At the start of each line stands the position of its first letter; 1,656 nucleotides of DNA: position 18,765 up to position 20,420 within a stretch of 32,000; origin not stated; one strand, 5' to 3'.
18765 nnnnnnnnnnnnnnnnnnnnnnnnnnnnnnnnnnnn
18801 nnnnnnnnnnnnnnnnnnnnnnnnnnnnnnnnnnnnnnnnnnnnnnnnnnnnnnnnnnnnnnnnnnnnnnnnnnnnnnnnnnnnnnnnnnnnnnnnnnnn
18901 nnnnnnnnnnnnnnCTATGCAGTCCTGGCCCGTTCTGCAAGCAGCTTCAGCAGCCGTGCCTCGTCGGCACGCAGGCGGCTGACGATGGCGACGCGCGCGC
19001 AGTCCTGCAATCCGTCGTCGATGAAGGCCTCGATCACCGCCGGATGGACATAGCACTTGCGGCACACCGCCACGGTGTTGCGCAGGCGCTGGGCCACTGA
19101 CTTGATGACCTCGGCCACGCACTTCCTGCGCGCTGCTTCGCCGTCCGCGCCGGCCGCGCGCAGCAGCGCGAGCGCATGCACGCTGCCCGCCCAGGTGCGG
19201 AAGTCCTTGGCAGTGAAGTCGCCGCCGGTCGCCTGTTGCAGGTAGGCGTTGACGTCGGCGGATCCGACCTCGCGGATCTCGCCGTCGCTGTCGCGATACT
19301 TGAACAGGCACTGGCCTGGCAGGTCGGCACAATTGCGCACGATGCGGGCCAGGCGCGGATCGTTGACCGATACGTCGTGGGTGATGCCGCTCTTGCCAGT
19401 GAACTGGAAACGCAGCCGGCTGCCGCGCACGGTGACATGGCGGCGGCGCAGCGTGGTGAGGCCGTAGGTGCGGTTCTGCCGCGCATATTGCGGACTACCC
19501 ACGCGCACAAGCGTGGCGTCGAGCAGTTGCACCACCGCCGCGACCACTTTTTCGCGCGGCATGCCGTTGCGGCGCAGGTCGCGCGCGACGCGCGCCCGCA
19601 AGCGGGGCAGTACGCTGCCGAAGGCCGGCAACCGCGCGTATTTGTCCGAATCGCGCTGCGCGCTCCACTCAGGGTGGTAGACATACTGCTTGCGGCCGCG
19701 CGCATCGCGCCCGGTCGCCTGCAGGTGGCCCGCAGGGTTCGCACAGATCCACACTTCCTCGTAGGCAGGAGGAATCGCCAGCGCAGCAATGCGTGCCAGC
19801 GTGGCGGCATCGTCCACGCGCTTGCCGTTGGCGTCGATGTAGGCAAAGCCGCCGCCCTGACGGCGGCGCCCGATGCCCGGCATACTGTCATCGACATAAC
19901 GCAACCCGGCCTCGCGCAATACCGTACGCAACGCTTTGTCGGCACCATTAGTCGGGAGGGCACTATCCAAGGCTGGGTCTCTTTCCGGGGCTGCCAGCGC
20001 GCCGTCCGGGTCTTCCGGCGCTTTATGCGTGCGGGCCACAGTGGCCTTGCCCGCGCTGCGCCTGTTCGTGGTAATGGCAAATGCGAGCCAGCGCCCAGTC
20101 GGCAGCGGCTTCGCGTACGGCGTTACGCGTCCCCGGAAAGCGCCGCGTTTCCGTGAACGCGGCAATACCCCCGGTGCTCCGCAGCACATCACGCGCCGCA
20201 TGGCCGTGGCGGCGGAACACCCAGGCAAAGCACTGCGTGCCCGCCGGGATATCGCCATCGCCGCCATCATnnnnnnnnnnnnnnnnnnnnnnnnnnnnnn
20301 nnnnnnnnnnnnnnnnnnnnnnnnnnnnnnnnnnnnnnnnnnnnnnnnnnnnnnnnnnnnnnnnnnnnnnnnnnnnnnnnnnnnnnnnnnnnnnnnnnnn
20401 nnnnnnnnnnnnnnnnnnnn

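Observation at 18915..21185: Tightly coupled operon DUF421 membrane protein - CinA/PncC amidohydrolase - poxvirus-like type IB topoisomerase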

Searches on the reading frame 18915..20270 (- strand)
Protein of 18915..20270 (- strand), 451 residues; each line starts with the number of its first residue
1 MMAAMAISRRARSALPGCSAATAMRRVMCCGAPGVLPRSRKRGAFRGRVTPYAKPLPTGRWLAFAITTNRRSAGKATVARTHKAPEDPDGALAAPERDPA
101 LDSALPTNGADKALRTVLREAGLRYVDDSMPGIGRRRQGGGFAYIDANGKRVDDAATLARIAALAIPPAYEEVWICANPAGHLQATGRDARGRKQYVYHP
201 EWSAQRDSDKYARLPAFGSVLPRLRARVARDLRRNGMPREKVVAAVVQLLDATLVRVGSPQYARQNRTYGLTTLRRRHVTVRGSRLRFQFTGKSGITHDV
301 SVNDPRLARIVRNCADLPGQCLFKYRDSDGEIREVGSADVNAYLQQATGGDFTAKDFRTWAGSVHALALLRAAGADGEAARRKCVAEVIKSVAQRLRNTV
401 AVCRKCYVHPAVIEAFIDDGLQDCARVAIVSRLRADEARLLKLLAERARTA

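Call 4: search_protein_families(library=pfam, proteins=[window:18915-20270:-], max_evalue=0.01)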
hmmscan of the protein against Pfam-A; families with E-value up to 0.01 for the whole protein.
window:18915-20270:- (451 aa): 2 families
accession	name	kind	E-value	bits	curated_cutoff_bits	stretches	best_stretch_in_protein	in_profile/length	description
PF01028.25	Topoisom_I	-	6.1e-34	117.8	23.7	1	203-414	5-208/228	Eukaryotic DNA topoisomerase I, catalytic core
PF21338.2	Top1B_N_bact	-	2.1e-25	88.6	27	1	141-189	1-49/49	Bacterial DNA topoisomerase IB, N-terminal domain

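Call 5: search_protein_families(library=ncbifam, proteins=[window:18915-20270:-], max_evalue=0.01)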
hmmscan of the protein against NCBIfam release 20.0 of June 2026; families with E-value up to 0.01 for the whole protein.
window:18915-20270:- (451 aa): 0 families

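Call 8: find_homologous_proteins(query=window:18915-20039:-, max_evalue=0.00001)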
Query window:18915-20039:- (374 aa): 8000 proteins with E <= 0.00001 among 8000 candidates; the best 120 are listed.
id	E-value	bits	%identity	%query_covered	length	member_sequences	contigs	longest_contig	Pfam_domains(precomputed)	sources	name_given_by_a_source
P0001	7.3e-244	826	100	100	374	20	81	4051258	PF21338.3,PF01028.26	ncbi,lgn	ncbi:DNA topoisomerase [Cupriavidus necator]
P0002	2.2e-204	696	96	88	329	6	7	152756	PF21338.3,PF01028.26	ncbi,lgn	-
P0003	6.7e-188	642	84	93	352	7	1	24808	PF21338.3,PF01028.26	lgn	-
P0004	9.7e-183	625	84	92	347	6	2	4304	PF21338.3,PF01028.26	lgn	-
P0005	1.0e-182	625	86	89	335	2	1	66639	PF21338.3,PF01028.26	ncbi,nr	ncbi:DNA topoisomerase [Cupriavidus sp. IDO]|nr:DNA topoisomerase [Cupriavidus sp. IDO]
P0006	5.7e-182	623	95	80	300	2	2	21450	PF21338.3,PF01028.26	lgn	-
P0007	4.2e-175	600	79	93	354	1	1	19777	PF21338.3,PF01028.26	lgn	-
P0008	2.2e-174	598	79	93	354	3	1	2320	PF21338.3,PF01028.26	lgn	-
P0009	2.8e-174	597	79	92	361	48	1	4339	PF21338.3,PF01028.26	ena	-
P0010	2.2e-172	591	77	93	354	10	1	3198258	PF21338.3,PF01028.26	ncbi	ncbi:DNA topoisomerase IB [Cupriavidus necator]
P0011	3.3e-170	584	78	92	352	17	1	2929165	PF21338.3,PF01028.26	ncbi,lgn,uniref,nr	ncbi:DNA topoisomerase IB [Cupriavidus sp. P-10]|uniref:DNA topoisomerase IB n=1 Tax=Cupriavidus sp.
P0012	5.2e-169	580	76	93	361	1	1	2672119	PF21338.3,PF01028.26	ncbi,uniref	ncbi:DNA topoisomerase IB [Cupriavidus sp. TMH.W2]|uniref:DNA topoisomerase IB n=1 Tax=Cupriavidus s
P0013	8.6e-169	579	77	92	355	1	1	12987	PF21338.3,PF01028.26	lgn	-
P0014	2.2e-166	571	77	92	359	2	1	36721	PF21338.3,PF01028.26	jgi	jgi:DNA topoisomerase-1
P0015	8.4e-166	570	77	88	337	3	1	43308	PF21338.3,PF01028.26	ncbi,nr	ncbi:DNA topoisomerase [Cupriavidus sp. UYMU48A]|nr:DNA topoisomerase [Cupriavidus sp. UYMU48A]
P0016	1.9e-165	568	77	89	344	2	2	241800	PF21338.3,PF01028.26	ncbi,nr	ncbi:DNA topoisomerase IB [Cupriavidus yeoncheonensis]|nr:DNA topoisomerase IB [Cupriavidus yeoncheo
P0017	2.7e-164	565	77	90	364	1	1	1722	PF21338.3,PF01028.26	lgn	-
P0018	4.5e-164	564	76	90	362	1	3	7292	PF21338.3,PF01028.26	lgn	-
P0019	5.0e-164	564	77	88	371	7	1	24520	PF21338.3,PF01028.26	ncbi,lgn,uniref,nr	ncbi:hypothetical protein LMG23994_06767 [Cupriavidus pinatubonensis]|uniref:DNA topoisomerase n=2 T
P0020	2.4e-163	562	74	93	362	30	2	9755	PF21338.3,PF01028.26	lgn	-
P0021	6.2e-163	560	75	92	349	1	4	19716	PF21338.3,PF01028.26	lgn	-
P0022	6.3e-163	560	76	90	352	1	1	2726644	PF21338.3,PF01028.26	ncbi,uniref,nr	ncbi:DNA topoisomerase IB [Cupriavidus sp. WKF15]|uniref:DNA topoisomerase IB n=1 Tax=Cupriavidus sp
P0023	1.9e-161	555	70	99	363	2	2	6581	PF21338.3,PF01028.26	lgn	-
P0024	5.1e-161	554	77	86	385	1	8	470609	PF21338.3,PF01028.26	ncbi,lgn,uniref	ncbi:DNA topoisomerase IB [Cupriavidus sp. RAF12]|uniref:DNA topoisomerase IB n=1 Tax=Cupriavidus sp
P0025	6.0e-161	554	73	92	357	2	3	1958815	PF21338.3,PF01028.26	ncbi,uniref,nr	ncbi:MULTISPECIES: DNA topoisomerase IB [Cupriavidus]|uniref:DNA topoisomerase n=1 Tax=Cupriavidus p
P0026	8.4e-161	553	75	91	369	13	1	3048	PF21338.3,PF01028.26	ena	-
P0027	1.1e-160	553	76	89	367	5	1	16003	PF21338.3,PF01028.26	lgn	-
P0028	1.6e-160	552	77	84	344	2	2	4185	PF21338.3,PF01028.26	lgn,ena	-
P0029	2.8e-159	548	77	86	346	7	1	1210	PF21338.3,PF01028.26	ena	-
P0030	6.6e-159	547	77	86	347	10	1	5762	PF21338.3,PF01028.26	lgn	-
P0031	1.8e-158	546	78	85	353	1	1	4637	PF21338.3,PF01028.26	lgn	-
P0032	3.5e-158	545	73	90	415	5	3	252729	PF21338.3,PF01028.26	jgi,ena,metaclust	metaclust:\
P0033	4.6e-158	544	74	93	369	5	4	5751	PF21338.3,PF01028.26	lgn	-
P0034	4.7e-158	544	74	87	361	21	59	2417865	PF21338.3,PF01028.26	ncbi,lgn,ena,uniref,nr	ncbi:MAG: DNA topoisomerase [Cupriavidus sp.]|uniref:DNA topoisomerase IB n=1 Tax=Cupriavidus paucul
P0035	5.9e-158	544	71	96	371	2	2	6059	PF21338.3,PF01028.26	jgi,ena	-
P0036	7.3e-158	543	73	91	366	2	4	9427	PF21338.3,PF01028.26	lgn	-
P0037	8.4e-158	543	74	89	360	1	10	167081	PF21338.3,PF01028.26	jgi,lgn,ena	-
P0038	1.8e-157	542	72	91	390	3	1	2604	PF21338.3,PF01028.26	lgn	-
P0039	1.8e-157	542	74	89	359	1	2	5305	PF21338.3,PF01028.26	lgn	-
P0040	7.2e-157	540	74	89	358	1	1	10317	PF21338.3,PF01028.26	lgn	-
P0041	2.7e-155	535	71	93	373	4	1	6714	PF21338.3,PF01028.26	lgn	-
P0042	5.1e-155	534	71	92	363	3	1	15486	PF21338.3,PF01028.26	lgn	-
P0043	2.8e-154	532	73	86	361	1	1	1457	PF21338.3,PF01028.26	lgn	-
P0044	7.4e-154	530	74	85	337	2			PF21338.3,PF01028.26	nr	nr:DNA topoisomerase IB [Cupriavidus agavae]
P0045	5.0e-152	524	69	93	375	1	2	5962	PF21338.3,PF01028.26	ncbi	-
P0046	5.3e-148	511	70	91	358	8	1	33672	PF21338.3,PF01028.26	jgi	jgi:DNA topoisomerase-1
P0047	3.1e-145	502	72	86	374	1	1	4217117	PF21338.3,PF01028.26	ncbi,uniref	ncbi:DNA topoisomerase IB [Cupriavidus sp. 30B13]|uniref:DNA topoisomerase IB n=1 Tax=Cupriavidus sp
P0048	4.7e-143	495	73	86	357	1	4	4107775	PF21338.3,PF01028.26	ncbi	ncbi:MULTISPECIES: DNA topoisomerase IB [Cupriavidus]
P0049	1.7e-138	480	68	87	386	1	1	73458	PF21338.3,PF01028.26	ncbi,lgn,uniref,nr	ncbi:DNA topoisomerase IB [Cupriavidus sp. AU9028]|uniref:DNA topoisomerase IB n=1 Tax=Cupriavidus s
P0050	1.1e-137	477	68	87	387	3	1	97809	PF21338.3,PF01028.26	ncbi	ncbi:DNA topoisomerase IB [Paracidovorax citrulli]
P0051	1.2e-137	477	70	80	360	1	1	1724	PF21338.3,PF01028.26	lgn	-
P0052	7.9e-137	474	69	82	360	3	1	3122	PF21338.3,PF01028.26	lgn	-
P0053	6.9e-136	471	69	82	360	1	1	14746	PF21338.3,PF01028.26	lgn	-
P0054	1.1e-135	471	68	86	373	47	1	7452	PF21338.3,PF01028.26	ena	-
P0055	4.2e-134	465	69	81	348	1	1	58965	PF21338.3,PF01028.26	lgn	-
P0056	2.0e-126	440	63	87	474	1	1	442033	PF21338.3,PF01028.26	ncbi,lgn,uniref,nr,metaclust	ncbi:DNA topoisomerase IB [Chitinasiproducens palmae]|uniref:DNA topoisomerase n=1 Tax=Chitinasiprod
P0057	5.2e-126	439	63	88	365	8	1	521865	PF21338.3,PF01028.26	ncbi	-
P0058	2.3e-125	437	63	87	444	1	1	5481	PF21338.3,PF01028.26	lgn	-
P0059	6.8e-125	435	62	87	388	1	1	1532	PF21338.3,PF01028.26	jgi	jgi:DNA topoisomerase I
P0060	5.8e-124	432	60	91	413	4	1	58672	PF21338.3,PF01028.26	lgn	-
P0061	1.7e-123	430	65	79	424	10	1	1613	PF21338.3,PF01028.26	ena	-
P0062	2.4e-123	430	61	88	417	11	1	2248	PF21338.3,PF01028.26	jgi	jgi:DNA topoisomerase-1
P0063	2.9e-123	430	57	98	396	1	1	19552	PF21338.3,PF01028.26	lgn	-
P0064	5.6e-123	429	61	88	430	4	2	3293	PF21338.3,PF01028.26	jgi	jgi:DNA topoisomerase-1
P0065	8.1e-123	428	62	86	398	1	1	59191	PF21338.3,PF01028.26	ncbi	-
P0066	1.1e-122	428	62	80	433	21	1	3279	PF21338.3,PF01028.26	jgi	jgi:DNA topoisomerase-1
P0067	1.2e-122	428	59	87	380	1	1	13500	PF21338.3,PF01028.26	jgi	jgi:DNA topoisomerase-1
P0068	1.3e-122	428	60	90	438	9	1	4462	PF21338.3,PF01028.26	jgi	jgi:DNA topoisomerase-1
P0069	1.5e-122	427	62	81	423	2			PF21338.3,PF01028.26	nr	nr:DNA topoisomerase IB [Paraburkholderia sp. ZP32-5]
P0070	1.6e-122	427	60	85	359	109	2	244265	PF21338.3,PF01028.26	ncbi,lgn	ncbi:DNA topoisomerase IB [Burkholderia multivorans]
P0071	1.7e-122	427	62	80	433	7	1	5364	PF21338.3,PF01028.26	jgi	jgi:DNA topoisomerase-1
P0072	1.7e-122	427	63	88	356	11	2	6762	PF21338.3,PF01028.26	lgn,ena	-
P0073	1.8e-122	427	61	88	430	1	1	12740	PF21338.3,PF01028.26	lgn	-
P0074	2.2e-122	427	61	88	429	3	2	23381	PF21338.3,PF01028.26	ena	-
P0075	2.7e-122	426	60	87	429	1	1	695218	PF21338.3,PF01028.26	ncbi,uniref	ncbi:DNA topoisomerase IB [Paraburkholderia sp. GAS333]|uniref:DNA topoisomerase IB n=1 Tax=Paraburk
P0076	3.3e-122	426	61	87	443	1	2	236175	PF21338.3,PF01028.26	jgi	jgi:DNA topoisomerase-1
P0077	3.4e-122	426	62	86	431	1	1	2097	PF21338.3,PF01028.26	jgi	jgi:DNA topoisomerase-1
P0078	3.7e-122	426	60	87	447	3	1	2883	PF21338.3,PF01028.26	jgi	jgi:DNA topoisomerase-1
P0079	4.0e-122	426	62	87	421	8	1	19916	PF21338.3,PF01028.26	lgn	-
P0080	4.3e-122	426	61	87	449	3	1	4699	PF21338.3,PF01028.26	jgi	jgi:DNA topoisomerase-1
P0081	6.0e-122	425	58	89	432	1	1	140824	PF21338.3,PF01028.26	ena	-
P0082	6.2e-122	425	62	80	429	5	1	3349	PF21338.3,PF01028.26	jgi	jgi:DNA topoisomerase I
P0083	7.2e-122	425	58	93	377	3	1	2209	PF21338.3,PF01028.26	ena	-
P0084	8.6e-122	425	61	88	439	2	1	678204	PF21338.3,PF01028.26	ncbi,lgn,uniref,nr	ncbi:DNA topoisomerase [Caballeronia arvi]|uniref:DNA topoisomerase n=1 Tax=Caballeronia arvi TaxID=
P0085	8.8e-122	425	57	94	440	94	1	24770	PF21338.3,PF01028.26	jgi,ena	-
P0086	9.7e-122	425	58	85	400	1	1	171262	PF21338.3,PF01028.26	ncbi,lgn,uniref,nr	ncbi:DNA topoisomerase IB (poxvirus type) [Paraburkholderia caribensis]|uniref:DNA topoisomerase IB 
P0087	1.1e-121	425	57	92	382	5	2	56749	PF21338.3,PF01028.26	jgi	jgi:DNA topoisomerase-1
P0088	1.1e-121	424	61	86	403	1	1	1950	PF21338.3,PF01028.26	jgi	jgi:DNA topoisomerase I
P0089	1.1e-121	424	58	85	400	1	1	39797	PF21338.3,PF01028.26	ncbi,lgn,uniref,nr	ncbi:DNA topoisomerase IB [Paraburkholderia sp. XV]|uniref:DNA topoisomerase IB n=1 Tax=Paraburkhold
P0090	1.3e-121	424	60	88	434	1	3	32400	PF21338.3,PF01028.26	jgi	jgi:DNA topoisomerase I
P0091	1.4e-121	424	62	79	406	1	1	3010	PF21338.3,PF01028.26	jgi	jgi:DNA topoisomerase I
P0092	1.4e-121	424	61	86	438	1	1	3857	PF21338.3,PF01028.26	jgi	jgi:DNA topoisomerase I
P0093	2.1e-121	424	60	89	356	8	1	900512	PF21338.3,PF01028.26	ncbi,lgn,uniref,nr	ncbi:DNA topoisomerase IB [Burkholderia metallica]|uniref:DNA topoisomerase IB n=1 Tax=Burkholderia 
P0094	2.4e-121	423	59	84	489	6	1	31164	PF21338.3,PF01028.26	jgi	jgi:DNA topoisomerase-1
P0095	2.6e-121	423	60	88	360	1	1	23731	PF21338.3,PF01028.26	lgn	-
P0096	2.8e-121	423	61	86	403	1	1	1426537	PF21338.3,PF01028.26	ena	-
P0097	2.8e-121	423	61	86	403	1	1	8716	PF21338.3,PF01028.26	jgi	jgi:DNA topoisomerase-1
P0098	2.8e-121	423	61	86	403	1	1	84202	PF21338.3,PF01028.26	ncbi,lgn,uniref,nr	ncbi:DNA topoisomerase [Caballeronia choica]|uniref:DNA topoisomerase n=1 Tax=Caballeronia choica Ta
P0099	2.8e-121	423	61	86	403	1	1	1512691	PF21338.3,PF01028.26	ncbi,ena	-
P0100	2.8e-121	423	60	89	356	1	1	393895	PF21338.3,PF01028.26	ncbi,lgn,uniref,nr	ncbi:DNA topoisomerase IB [Burkholderia metallica]|uniref:DNA topoisomerase IB n=1 Tax=Burkholderia 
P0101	2.9e-121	423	61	86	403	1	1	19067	PF21338.3,PF01028.26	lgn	-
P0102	2.9e-121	423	61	86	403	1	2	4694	PF21338.3,PF01028.26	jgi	jgi:DNA topoisomerase I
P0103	2.9e-121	423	61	86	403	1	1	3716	PF21338.3,PF01028.26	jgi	jgi:DNA topoisomerase I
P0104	3.0e-121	423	60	88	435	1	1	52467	PF21338.3,PF01028.26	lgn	-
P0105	3.2e-121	423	59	85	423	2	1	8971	PF21338.3,PF01028.26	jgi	jgi:DNA topoisomerase-1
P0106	3.2e-121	423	61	86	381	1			PF21338.3,PF01028.26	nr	nr:DNA topoisomerase IB [Caballeronia choica]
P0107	3.4e-121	423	56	99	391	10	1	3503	PF21338.3,PF01028.26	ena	-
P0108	3.6e-121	423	61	87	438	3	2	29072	PF21338.3,PF01028.26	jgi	jgi:DNA topoisomerase-1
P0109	4.7e-121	422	59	89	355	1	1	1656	PF21338.3,PF01028.26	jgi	jgi:DNA topoisomerase-1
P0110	4.7e-121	422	62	86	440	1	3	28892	PF21338.3,PF01028.26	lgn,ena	-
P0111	4.7e-121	422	60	88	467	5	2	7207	PF21338.3,PF01028.26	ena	-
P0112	5.3e-121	422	58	90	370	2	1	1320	PF21338.3,PF01028.26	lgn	-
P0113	6.2e-121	422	60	88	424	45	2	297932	PF21338.3,PF01028.26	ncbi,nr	ncbi:DNA topoisomerase-1 [Paraburkholderia tropica]|nr:DNA topoisomerase-1 [Paraburkholderia tropica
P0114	6.2e-121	422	60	88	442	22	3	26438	PF21338.3,PF01028.26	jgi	jgi:DNA topoisomerase I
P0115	6.3e-121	422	61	88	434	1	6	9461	PF21338.3,PF01028.26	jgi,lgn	jgi:DNA topoisomerase-1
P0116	6.6e-121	422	61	88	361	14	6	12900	PF21338.3,PF01028.26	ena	-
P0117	7.2e-121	422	62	86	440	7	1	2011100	PF21338.3,PF01028.26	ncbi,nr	ncbi:DNA topoisomerase-1 [Paraburkholderia sp. BL8N3]|nr:DNA topoisomerase-1 [Paraburkholderia sp. B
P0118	7.6e-121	422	60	88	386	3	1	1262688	PF21338.3,PF01028.26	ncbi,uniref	ncbi:DNA topoisomerase IB [Paraburkholderia sp. A3BS-1L]|uniref:DNA topoisomerase IB n=1 Tax=Parabur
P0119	7.9e-121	422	61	87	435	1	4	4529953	PF21338.3,PF01028.26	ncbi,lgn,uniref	ncbi:DNA topoisomerase IB [Trinickia sp. NRRL B-1857]|uniref:DNA topoisomerase IB n=1 Tax=Trinickia 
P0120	8.4e-121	422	62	86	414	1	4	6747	PF21338.3,PF01028.26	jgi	jgi:DNA topoisomerase-1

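Call 9: find_encoding_contigs(protein=P0001, flank=6000, max_places=4)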
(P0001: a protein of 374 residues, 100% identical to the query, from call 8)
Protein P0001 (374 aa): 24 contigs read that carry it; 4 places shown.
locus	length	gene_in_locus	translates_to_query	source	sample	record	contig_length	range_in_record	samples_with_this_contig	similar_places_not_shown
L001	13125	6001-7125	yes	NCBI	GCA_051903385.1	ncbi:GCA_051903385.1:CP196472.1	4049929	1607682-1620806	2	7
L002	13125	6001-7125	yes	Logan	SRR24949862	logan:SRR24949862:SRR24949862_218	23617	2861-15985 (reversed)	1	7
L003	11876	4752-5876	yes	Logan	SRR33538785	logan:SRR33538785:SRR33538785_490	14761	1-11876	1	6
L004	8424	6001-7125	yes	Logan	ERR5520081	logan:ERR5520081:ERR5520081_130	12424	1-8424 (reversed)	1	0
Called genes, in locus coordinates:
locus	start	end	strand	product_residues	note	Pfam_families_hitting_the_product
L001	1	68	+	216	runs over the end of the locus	PF00574:CLP_protease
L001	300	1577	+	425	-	PF06689:zf-C4_ClpX, PF00493:MCM (weak), PF01078:Mg_chelatase (faint), PF00004:AAA, PF07724:AAA_2, PF07728:AAA_5 (weak), PF13401:AAA_22 (weak), PF10431:ClpB_D2-small, +1 more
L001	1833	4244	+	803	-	PF02190:LON_substr_bdg, PF08298:AAA_PrkA (faint), PF00004:AAA, PF07728:AAA_5, PF22667:Lon_lid, PF05362:Lon_C, PF13541:ChlI (weak)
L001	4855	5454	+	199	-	PF04239:DUF421 (weak)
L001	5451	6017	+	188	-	PF02464:CinA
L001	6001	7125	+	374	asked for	PF21338:Top1B_N_bact, PF01028:Topoisom_I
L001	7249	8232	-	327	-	PF00106:adh_short, PF08659:KR, PF13561:adh_short_C2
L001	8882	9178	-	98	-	-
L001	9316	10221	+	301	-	PF00126:HTH_1, PF03466:LysR_substrate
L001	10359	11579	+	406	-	PF00155:Aminotran_1_2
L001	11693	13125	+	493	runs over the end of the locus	PF00171:Aldedh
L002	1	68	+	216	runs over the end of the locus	PF00574:CLP_protease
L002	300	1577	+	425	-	PF06689:zf-C4_ClpX, PF00493:MCM (weak), PF01078:Mg_chelatase (faint), PF00004:AAA, PF07724:AAA_2, PF07728:AAA_5 (weak), PF13401:AAA_22 (weak), PF10431:ClpB_D2-small, +1 more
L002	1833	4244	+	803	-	PF02190:LON_substr_bdg, PF08298:AAA_PrkA (faint), PF00004:AAA, PF07728:AAA_5, PF22667:Lon_lid, PF05362:Lon_C, PF13541:ChlI (weak)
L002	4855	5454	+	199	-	PF04239:DUF421 (weak)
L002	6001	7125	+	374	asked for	PF21338:Top1B_N_bact, PF01028:Topoisom_I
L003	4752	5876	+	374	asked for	PF21338:Top1B_N_bact, PF01028:Topoisom_I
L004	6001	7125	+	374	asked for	PF21338:Top1B_N_bact, PF01028:Topoisom_I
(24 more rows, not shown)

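Call 10: find_encoding_contigs(protein=P0010, flank=6000, max_places=3)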
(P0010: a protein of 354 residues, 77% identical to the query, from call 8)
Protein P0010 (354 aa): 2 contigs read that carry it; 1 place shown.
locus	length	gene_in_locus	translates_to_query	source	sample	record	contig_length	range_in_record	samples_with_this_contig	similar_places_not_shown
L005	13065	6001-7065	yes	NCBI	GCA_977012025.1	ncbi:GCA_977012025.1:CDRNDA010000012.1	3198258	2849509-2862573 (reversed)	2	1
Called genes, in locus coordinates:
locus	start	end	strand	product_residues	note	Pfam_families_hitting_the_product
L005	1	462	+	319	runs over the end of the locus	-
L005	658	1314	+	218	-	-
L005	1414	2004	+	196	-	-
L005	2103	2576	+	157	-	PF05239:PRC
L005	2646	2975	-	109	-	PF04972:BON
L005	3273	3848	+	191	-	PF04120:Iron_permease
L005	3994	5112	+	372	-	PF11379:DUF3182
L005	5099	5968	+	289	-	PF12146:Hydrolase_4, PF00561:Abhydrolase_1 (faint), PF12697:Abhydrolase_6, PF00326:Peptidase_S9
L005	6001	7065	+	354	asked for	PF21338:Top1B_N_bact, PF01028:Topoisom_I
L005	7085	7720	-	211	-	PF08857:ParBc_2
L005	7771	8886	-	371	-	PF04972:BON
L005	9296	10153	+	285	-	PF23441:SDR (weak), PF00106:adh_short, PF08659:KR, PF13561:adh_short_C2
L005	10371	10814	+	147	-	-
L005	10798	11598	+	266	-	PF08857:ParBc_2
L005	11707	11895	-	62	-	PF11450:DUF3008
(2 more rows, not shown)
